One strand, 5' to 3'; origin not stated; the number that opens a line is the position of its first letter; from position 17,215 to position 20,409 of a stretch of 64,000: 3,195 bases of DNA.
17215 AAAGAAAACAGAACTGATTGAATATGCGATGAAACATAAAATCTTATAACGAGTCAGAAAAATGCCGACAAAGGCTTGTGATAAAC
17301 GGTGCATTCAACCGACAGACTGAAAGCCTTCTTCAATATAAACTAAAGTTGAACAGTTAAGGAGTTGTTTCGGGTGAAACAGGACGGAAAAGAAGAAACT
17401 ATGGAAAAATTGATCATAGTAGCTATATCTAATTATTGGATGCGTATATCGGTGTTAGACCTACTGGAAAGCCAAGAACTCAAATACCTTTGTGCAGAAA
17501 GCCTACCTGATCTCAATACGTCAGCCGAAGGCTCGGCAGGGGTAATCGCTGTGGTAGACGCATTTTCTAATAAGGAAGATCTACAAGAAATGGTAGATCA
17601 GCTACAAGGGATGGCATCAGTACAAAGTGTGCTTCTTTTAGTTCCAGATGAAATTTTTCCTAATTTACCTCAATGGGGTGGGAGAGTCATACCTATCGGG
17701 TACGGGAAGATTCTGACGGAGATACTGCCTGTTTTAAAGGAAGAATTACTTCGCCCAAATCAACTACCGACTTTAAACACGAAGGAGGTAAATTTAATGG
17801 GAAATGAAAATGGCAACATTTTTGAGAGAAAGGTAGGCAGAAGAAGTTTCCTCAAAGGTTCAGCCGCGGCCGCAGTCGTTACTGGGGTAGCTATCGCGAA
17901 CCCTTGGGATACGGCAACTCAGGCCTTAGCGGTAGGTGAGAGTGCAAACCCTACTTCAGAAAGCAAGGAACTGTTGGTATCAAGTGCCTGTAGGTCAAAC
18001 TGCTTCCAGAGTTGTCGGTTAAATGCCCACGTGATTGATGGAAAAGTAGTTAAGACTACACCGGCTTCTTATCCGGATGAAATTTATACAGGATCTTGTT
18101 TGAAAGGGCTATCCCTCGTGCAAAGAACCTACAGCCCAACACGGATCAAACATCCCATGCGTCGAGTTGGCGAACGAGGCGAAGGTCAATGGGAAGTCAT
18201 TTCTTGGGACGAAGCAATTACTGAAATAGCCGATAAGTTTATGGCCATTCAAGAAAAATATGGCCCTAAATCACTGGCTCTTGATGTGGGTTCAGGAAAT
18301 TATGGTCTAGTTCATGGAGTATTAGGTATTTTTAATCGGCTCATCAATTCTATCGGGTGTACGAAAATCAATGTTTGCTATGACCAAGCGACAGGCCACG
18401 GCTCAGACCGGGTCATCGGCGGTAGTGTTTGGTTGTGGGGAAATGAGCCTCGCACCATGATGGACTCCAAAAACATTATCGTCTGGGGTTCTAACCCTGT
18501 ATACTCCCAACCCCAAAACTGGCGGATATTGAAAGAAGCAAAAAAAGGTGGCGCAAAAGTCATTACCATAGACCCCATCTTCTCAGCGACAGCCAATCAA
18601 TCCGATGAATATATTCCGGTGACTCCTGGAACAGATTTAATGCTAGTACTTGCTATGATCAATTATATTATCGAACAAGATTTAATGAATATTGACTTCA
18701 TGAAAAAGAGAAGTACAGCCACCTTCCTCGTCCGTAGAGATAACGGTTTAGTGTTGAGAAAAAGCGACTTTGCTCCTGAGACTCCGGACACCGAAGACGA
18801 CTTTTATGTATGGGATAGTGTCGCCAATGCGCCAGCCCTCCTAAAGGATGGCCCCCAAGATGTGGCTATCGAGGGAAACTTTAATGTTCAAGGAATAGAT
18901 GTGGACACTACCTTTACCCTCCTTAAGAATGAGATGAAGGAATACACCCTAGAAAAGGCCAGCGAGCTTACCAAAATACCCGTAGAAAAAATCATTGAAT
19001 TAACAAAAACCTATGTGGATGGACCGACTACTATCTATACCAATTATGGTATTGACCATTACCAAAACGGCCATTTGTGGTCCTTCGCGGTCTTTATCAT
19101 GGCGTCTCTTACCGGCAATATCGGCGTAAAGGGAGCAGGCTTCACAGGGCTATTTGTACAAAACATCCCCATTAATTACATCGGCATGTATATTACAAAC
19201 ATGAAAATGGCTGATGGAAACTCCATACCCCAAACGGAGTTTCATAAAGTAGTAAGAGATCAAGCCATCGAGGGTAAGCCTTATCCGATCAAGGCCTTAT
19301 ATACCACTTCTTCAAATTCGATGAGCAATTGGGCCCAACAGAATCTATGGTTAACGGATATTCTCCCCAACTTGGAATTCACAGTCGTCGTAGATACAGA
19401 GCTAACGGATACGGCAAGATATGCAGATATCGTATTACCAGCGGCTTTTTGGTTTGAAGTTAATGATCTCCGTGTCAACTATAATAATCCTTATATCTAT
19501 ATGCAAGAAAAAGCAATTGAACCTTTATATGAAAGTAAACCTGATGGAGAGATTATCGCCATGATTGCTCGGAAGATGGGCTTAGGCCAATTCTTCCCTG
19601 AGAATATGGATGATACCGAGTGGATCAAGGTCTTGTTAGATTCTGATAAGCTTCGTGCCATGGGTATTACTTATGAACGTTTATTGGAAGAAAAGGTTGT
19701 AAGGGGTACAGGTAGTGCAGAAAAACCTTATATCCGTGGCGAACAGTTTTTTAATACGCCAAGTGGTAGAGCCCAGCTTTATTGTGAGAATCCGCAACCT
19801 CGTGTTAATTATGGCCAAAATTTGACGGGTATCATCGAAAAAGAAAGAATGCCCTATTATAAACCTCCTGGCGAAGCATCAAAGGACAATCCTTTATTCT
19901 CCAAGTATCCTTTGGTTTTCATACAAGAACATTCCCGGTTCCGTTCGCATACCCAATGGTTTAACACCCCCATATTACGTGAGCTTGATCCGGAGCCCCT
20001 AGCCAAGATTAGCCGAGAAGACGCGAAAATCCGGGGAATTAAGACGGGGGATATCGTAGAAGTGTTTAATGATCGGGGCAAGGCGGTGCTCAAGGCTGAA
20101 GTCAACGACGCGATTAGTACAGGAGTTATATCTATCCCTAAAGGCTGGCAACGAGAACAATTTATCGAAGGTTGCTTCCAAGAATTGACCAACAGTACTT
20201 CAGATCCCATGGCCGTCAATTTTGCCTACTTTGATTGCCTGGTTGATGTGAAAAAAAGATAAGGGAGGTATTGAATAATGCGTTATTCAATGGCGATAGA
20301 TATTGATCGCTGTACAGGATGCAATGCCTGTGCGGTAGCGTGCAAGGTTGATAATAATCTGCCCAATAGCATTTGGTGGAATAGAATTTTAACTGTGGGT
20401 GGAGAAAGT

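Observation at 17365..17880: Module 1: receiver-like domain encoded in frame upstream of the Tat signal of a molybdoenzyme, with a perfect internal SD+ATG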

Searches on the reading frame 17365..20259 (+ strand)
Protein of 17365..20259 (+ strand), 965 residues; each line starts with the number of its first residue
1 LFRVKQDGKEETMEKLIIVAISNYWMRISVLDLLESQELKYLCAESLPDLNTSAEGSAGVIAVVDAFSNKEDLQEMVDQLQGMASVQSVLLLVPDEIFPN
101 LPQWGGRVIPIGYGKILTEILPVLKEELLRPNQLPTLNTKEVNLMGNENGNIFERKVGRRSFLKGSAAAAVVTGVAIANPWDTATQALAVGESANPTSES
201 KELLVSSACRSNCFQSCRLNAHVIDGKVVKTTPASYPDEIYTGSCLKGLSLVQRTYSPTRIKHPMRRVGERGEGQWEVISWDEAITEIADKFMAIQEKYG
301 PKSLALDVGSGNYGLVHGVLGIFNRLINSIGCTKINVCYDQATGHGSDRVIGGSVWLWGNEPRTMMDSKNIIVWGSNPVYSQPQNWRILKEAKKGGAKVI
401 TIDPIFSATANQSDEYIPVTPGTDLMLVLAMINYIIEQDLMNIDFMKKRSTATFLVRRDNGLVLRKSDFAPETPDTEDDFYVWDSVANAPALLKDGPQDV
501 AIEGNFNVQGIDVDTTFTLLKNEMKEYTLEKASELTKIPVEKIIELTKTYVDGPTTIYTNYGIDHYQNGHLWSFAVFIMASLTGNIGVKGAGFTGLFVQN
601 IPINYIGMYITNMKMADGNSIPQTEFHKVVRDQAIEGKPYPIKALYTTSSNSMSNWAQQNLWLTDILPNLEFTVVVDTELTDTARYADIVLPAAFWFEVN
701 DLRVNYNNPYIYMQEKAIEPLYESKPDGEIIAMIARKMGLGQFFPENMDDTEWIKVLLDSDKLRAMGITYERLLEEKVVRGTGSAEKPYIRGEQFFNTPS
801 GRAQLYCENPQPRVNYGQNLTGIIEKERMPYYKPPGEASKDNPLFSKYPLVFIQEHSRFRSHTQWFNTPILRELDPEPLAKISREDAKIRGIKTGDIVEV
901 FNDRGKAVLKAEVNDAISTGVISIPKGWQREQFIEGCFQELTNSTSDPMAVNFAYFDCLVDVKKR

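Call 8: search_protein_families(library=pfam, proteins=[window:17365-20259:+], max_evalue=1)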
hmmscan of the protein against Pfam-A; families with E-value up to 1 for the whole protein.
window:17365-20259:+ (965 aa): 5 families
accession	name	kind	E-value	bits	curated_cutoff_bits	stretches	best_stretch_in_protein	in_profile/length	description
PF00384.28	Molybdopterin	-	1.5e-48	166.1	24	1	260-736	1-352/353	Molybdopterin oxidoreductase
PF01568.27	Molydop_binding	-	1.9e-20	73.4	26.8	1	850-956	1-107/110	Molydopterin dinucleotide binding domain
PF04879.21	Molybdop_Fe4S4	-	2.1e-06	28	22.7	1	205-257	4-55/55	Molybdopterin oxidoreductase Fe4S4 domain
PF10518.14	TAT_signal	-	0.00052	20.3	22.7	1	158-176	3-21/21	TAT (twin-arginine translocation) pathway signal sequence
PF04014.23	MazE_antitoxin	-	0.057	13.8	24.7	0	891-911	21-42/48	Antidote-toxin recognition MazE, bacterial antitoxin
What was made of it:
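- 17797..17931 (+): Tat signal peptide (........, h-region, ALA|VG). Pfam TAT_signal (call 8).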

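Call 9: search_protein_families(library=ncbifam, proteins=[window:17365-20259:+], max_evalue=1)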
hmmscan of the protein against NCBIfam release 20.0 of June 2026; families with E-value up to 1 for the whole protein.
window:17365-20259:+ (965 aa): 30 families (the best 25 are shown)
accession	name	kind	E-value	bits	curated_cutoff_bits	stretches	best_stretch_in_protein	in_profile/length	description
TIGR03479.1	DMSO_red_II_alp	subfamily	1.9e-105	353.8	984.75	3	208-612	61-484/913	molybdopterin-dependent oxidoreductase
TIGR02166.1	dmsA_ynfE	subfamily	1.2e-103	347.7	777.7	2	158-448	2-297/794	DMSO/selenate family reductase complex A subunit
TIGR01591.1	Fdh-alpha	equivalog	1.5e-80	271.2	666.25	4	213-451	6-239/672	formate dehydrogenase subunit alpha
NF011566.1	PRK14990.1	exception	3.5e-72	243.6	1600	2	153-449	10-318/814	dimethylsulfoxide reductase subunit A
NF012032.0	PRK15488.1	equivalog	2.8e-69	234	694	3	157-448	3-279/759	thiosulfate reductase PhsA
NF041884.1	selenate_YnfF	exception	7.5e-68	229.2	1650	2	158-449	2-298/798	selenate/tellurate reductase subunit YnfF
TIGR00509.1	bisC_fam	subfamily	2e-65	221.5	1017.55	2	527-927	278-706/772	molybdopterin guanine dinucleotide-containing S/N-oxide reductase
NF041885.1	selenate_YnfE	exception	2.7e-65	220.6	1675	2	157-448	3-304/805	selenate/tellurate reductase subunit YnfE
TIGR02164.1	torA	equivalog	7.2e-59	199.7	1465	3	641-927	466-758/824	trimethylamine-N-oxide reductase TorA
NF011682.0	PRK15102.1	equivalog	9.7e-59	199.3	909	3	642-927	471-762/829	trimethylamine-N-oxide reductase TorA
NF042978.1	EthbenzDh_ebdA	equivalog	1.8e-53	181.6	2000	3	229-619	109-503/977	ethylbenzene dehydrogenase subunit alpha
NF047855.1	AssmNtatRedNasC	equivalog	2.5e-51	174.8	1100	3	221-452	39-265/708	assimilatory nitrate reductase catalytic subunit NasC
NF010055.0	PRK13532.1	equivalog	4.5e-38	131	904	3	156-593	2-406/830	nitrate reductase catalytic subunit NapA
TIGR01706.1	NAPA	equivalog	2.9e-36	125.1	930.55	3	156-594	1-407/830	periplasmic nitrate reductase subunit alpha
NF041714.1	arsenate_red_ArrA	equivalog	1.4e-33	116.1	1600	3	157-439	3-285/848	arsenate respiratory reductase molybdopterin-containing subunit ArrA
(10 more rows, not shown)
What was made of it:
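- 17932..20262 (+): Mature Mo-bisPGD catalytic subunit (DMSO reductase family, with an FS0 Cys motif). Pfam and NCBIfam (calls 8, 9).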

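Call 12: find_encoding_contigs(protein=window:17797-20259:+, flank=3000, max_places=4)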
Protein window:17797-20259:+ (821 aa): no gene with exactly this product is on record in the collection.

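Call 13: find_encoding_contigs(protein=window:17365-20259:+, flank=3000, max_places=4)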
Protein window:17365-20259:+ (965 aa): no gene with exactly this product is on record in the collection.
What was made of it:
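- Tried and rejected: Starts at 17365 and 17797 were not on record (calls 12, 13), because NCBI uses GTG 17374.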

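Call 14: find_homologous_proteins(query=window:17365-20259:+, max_evalue=1e-10)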
Query window:17365-20259:+ (965 aa): 450 proteins with E <= 1e-10 among 8000 candidates; the best 120 are listed.
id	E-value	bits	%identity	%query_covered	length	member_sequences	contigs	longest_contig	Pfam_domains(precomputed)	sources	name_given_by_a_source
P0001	0.0e+0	2220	100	100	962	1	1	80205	PF00384.28,PF01568.28,PF04879.22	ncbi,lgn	ncbi:MAG: molybdopterin-dependent oxidoreductase [Desulfitobacterium sp.]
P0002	0.0e+0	1591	71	99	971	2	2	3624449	PF10518.15,PF00384.28,PF01568.28,PF04879.22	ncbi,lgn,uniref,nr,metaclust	ncbi:anaerobic dehydrogenase, typically selenocysteine-containing [Desulfitobacterium dichloroelimin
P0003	0.0e+0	1572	71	99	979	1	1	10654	PF00384.28,PF01568.28,PF04879.22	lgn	-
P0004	0.0e+0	1558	69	98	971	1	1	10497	PF10518.15,PF00384.28,PF01568.28,PF04879.22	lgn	-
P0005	0.0e+0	1557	70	98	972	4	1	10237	PF00384.28,PF01568.28,PF00072.31,PF04879.22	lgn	-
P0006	0.0e+0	1553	70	98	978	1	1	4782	PF00384.28,PF01568.28,PF00072.31,PF04879.22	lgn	-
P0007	0.0e+0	1547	70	98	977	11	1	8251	PF00384.28,PF01568.28,PF00072.31,PF04879.22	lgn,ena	-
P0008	0.0e+0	1545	70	98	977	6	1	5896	PF00384.28,PF01568.28,PF00072.31,PF04879.22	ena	-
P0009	0.0e+0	1538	68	99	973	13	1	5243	PF00384.28,PF01568.28,PF04879.22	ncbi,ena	-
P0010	0.0e+0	1537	69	98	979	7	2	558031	PF00384.28,PF01568.28,PF04879.22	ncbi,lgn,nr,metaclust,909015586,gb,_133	ncbi:MAG TPA: dehydrogenase [Desulfosporosinus sp.]|nr:dehydrogenase [Desulfosporosinus sp.]|metaclu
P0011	0.0e+0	1521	69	99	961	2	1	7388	PF00384.28,PF01568.28,PF04879.22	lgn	-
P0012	0.0e+0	1515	68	98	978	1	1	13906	PF00384.28,PF01568.28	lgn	-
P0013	0.0e+0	1506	68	99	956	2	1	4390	PF00384.28,PF01568.28,PF04879.22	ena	-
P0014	0.0e+0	1473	65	100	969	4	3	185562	PF00384.28,PF01568.28,PF04879.22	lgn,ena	-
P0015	0.0e+0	1462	76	84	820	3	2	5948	PF00384.28,PF01568.28,PF04879.22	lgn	-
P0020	0.0e+0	1447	75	85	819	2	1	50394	PF00384.28,PF01568.28,PF04879.22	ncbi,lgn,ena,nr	ncbi:MAG TPA: molybdopterin-dependent oxidoreductase [Clostridia bacterium]|nr:molybdopterin-depende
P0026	0.0e+0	1395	74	84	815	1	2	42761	PF00384.28,PF01568.28,PF04879.22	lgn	-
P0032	0.0e+0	1359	70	85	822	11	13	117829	PF00384.28,PF01568.28,PF04879.22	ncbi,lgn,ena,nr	ncbi:MAG: molybdopterin-dependent oxidoreductase [Smithellaceae bacterium]|nr:molybdopterin-dependen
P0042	0.0e+0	1113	53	99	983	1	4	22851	PF10518.15,PF00384.28,PF01568.28,PF00072.31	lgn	-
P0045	0.0e+0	1068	51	99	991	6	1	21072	PF10518.15,PF00384.28,PF01568.28,PF04879.22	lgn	-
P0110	6.0e-197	674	39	99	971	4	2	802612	PF00384.28,PF01568.28,PF04879.22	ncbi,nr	ncbi:dehydrogenase [Dehalobacter sp. 12DCB1]|nr:dehydrogenase [Dehalobacter sp. 14DCB1] TCX54995.1 d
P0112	3.6e-195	669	37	99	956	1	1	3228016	PF00384.28,PF01568.28,PF04879.22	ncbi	ncbi:molybdopterin-containing oxidoreductase family protein [Syntrophomonas curvata]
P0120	1.1e-187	644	38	98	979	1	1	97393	PF00384.28,PF01568.28,PF00072.31,PF04879.22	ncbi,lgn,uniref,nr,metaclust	ncbi:hypothetical protein AT727_19730 [Desulfitobacterium hafniense]|uniref:Stage 0 sporulation prot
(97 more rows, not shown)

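Call 17: find_encoding_contigs(protein=P0020, flank=5000, max_places=2)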
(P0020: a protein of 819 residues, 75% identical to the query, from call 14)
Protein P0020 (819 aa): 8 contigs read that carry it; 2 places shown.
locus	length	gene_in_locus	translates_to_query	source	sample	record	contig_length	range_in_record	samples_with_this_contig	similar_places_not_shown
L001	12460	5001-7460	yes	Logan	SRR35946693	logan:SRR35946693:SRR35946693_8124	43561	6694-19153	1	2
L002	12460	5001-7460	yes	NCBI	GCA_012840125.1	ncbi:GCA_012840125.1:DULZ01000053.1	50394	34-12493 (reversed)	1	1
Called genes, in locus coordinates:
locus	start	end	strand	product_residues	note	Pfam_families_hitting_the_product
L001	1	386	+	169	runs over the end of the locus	PF00994:MoCF_biosynth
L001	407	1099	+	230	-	PF00528:BPD_transp_1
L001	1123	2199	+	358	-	PF00005:ABC_tran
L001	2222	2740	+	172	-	PF03205:MobB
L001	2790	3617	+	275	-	PF01547:SBP_bac_1, PF13531:SBP_bac_11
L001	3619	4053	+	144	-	PF03473:MOSC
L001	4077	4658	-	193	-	-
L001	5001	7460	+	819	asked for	PF04879:Molybdop_Fe4S4 (faint), PF00384:Molybdopterin, PF01568:Molydop_binding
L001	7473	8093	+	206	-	PF13237:Fer4_10, PF13247:Fer4_11, PF12838:Fer4_7 (weak), PF00037:Fer4 (weak), PF12797:Fer4_2 (weak), PF12837:Fer4_6 (weak), PF13237:Fer4_10 (weak), PF13247:Fer4_11 (weak), +2 more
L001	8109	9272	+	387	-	PF03916:NrfD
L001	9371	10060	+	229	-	PF02613:Nitrate_red_del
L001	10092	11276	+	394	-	PF12797:Fer4_2 (faint), PF13237:Fer4_10 (weak), PF14697:Fer4_21 (weak), PF12838:Fer4_7, PF25160:LdpA_Fe-S-bd (weak), PF12838:Fer4_7, PF13187:Fer4_9 (weak), PF14697:Fer4_21, +3 more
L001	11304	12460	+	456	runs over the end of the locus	PF04205:FMN_bind, PF12801:Fer4_5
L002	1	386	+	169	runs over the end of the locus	PF00994:MoCF_biosynth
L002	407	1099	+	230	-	PF00528:BPD_transp_1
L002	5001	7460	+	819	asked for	PF04879:Molybdop_Fe4S4 (faint), PF00384:Molybdopterin, PF01568:Molydop_binding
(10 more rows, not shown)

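Call 18: find_encoding_contigs(protein=P0026, flank=5000, max_places=2)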
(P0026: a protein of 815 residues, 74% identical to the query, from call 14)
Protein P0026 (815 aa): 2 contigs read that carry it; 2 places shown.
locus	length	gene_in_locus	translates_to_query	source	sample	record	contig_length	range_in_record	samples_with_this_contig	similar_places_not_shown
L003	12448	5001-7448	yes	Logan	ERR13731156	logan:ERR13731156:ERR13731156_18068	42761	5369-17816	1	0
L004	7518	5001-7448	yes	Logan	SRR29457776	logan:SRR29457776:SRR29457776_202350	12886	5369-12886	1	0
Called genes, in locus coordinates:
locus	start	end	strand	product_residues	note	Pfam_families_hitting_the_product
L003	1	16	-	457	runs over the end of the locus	PF07731:Cu-oxidase_2 (weak), PF07732:Cu-oxidase_3, PF13473:Cupredoxin_1 (faint), PF00394:Cu-oxidase (weak)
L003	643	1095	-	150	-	PF02639:DUF188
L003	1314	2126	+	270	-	PF00702:Hydrolase (faint), PF08282:Hydrolase_3, PF05116:S6PP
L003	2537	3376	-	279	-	PF06541:ABC_trans_CmpB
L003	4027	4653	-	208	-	-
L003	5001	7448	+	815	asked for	PF04879:Molybdop_Fe4S4, PF00384:Molybdopterin, PF01568:Molydop_binding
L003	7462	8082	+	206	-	PF12838:Fer4_7 (weak), PF13237:Fer4_10, PF13247:Fer4_11, PF13187:Fer4_9 (weak), PF00037:Fer4 (weak), PF12797:Fer4_2 (weak), PF13237:Fer4_10, PF13247:Fer4_11, +6 more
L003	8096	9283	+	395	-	PF03916:NrfD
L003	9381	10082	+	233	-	PF02613:Nitrate_red_del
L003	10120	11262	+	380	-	PF12797:Fer4_2 (faint), PF12837:Fer4_6 (faint), PF12838:Fer4_7, PF13237:Fer4_10 (faint), PF13187:Fer4_9 (weak), PF25160:LdpA_Fe-S-bd (weak), PF12838:Fer4_7 (weak), PF14697:Fer4_21, +2 more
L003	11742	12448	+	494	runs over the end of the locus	PF00171:Aldedh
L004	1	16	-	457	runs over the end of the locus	PF07731:Cu-oxidase_2 (weak), PF07732:Cu-oxidase_3, PF13473:Cupredoxin_1 (faint), PF00394:Cu-oxidase (weak)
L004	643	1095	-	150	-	PF02639:DUF188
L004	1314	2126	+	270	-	PF00702:Hydrolase (faint), PF08282:Hydrolase_3, PF05116:S6PP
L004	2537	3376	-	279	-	PF06541:ABC_trans_CmpB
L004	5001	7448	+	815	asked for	PF04879:Molybdop_Fe4S4, PF00384:Molybdopterin, PF01568:Molydop_binding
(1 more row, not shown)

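Call 19: find_encoding_contigs(protein=P0032, flank=5000, max_places=2)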
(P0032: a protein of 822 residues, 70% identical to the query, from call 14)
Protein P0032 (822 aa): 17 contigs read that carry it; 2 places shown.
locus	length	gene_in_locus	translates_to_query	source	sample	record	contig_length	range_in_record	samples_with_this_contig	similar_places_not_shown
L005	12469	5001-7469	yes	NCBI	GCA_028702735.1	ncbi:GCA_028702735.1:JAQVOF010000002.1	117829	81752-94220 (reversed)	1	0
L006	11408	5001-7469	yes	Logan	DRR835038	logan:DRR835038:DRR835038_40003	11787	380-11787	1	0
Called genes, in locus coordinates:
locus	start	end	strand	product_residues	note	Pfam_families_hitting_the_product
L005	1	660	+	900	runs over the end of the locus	-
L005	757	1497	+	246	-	PF01547:SBP_bac_1, PF13531:SBP_bac_11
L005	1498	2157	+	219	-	PF00528:BPD_transp_1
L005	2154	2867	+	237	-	PF00005:ABC_tran, PF13304:AAA_21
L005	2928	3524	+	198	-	PF02663:FmdE, PF23475:zf-Tbcl_FmdE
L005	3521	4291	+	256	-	PF13938:DUF4213, PF04016:DUF364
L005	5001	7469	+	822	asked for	PF04879:Molybdop_Fe4S4 (weak), PF00384:Molybdopterin, PF01568:Molydop_binding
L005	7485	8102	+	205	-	PF12797:Fer4_2 (weak), PF13237:Fer4_10 (weak), PF13247:Fer4_11, PF12838:Fer4_7 (weak), PF00037:Fer4 (weak), PF12797:Fer4_2 (weak), PF12837:Fer4_6 (weak), PF13237:Fer4_10 (weak), +5 more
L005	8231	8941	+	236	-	PF02613:Nitrate_red_del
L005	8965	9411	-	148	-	-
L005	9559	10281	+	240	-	PF12838:Fer4_7 (faint)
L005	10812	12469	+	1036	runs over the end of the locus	-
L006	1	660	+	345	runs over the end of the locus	?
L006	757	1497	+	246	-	PF01547:SBP_bac_1, PF13531:SBP_bac_11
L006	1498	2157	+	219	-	PF00528:BPD_transp_1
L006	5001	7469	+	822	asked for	PF04879:Molybdop_Fe4S4 (weak), PF00384:Molybdopterin, PF01568:Molydop_binding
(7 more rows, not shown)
